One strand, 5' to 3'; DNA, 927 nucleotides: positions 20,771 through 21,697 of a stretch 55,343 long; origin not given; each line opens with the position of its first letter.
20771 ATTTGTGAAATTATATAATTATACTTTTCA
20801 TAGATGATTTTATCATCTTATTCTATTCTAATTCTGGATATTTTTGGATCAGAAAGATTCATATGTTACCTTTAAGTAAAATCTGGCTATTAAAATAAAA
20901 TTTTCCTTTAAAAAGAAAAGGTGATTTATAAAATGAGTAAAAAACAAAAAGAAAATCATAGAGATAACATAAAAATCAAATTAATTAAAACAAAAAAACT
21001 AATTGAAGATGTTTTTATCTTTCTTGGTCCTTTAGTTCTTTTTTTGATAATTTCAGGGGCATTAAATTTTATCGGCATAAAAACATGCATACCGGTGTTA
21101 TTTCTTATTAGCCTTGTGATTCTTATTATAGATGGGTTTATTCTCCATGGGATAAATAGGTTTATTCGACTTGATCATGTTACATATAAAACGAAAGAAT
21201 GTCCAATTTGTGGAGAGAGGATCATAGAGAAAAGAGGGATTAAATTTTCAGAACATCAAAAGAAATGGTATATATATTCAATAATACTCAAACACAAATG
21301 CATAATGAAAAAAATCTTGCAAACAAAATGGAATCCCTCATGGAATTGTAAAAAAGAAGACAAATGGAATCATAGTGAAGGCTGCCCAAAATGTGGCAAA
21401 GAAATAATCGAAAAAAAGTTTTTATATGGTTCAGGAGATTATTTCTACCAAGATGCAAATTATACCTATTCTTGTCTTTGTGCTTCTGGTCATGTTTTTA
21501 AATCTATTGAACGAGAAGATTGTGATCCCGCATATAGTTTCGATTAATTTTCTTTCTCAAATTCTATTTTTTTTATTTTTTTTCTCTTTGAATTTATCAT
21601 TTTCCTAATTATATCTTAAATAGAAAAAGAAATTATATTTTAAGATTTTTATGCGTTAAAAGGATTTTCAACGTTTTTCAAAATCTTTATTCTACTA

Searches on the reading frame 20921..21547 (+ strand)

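Call 8: search_protein_families(library=pfam, proteins=[window:20921-21547:+], max_evalue=0.01)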
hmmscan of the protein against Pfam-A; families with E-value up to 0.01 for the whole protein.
window:20921-21547:+ (208 aa): 5 families
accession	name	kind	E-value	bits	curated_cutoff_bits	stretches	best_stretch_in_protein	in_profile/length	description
PF14149.11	YhfH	-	0.00029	21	27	0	91-104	13-26/37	YhfH-like protein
PF01396.24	Zn_ribbon_Top1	-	0.0021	18.3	32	0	154-170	3-19/39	Topoisomerase DNA binding C4 zinc finger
PF07754.17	HVO_2753_ZBP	-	0.0028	17.9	33.2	0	155-163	19-27/46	Small zinc finger protein HVO_2753-like, Zn-binding pocket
PF24333.1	DUF7501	-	0.0083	16.7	27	0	145-162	3-20/58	Family of unknown function (DUF7501)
PF13248.11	Zn_ribbon_3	-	0.0096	15.8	27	0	91-105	2-15/26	zinc-ribbon domain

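Call 58: search_protein_families(library=padloc, proteins=[window:20921-21547:+], max_evalue=0.01)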
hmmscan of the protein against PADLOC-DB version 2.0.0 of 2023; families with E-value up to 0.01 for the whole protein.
window:20921-21547:+ (208 aa): 0 families

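Call 59: search_protein_families(library=phrogs, proteins=[window:20921-21547:+], max_evalue=0.01)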
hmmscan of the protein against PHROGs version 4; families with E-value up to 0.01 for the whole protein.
window:20921-21547:+ (208 aa): 2 families
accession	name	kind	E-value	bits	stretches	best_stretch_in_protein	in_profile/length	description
phrog_2945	-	unknown function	0.00013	22.8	0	147-168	4-25/68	-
phrog_36455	-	unknown function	0.0052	18.1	1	87-150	14-75/104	-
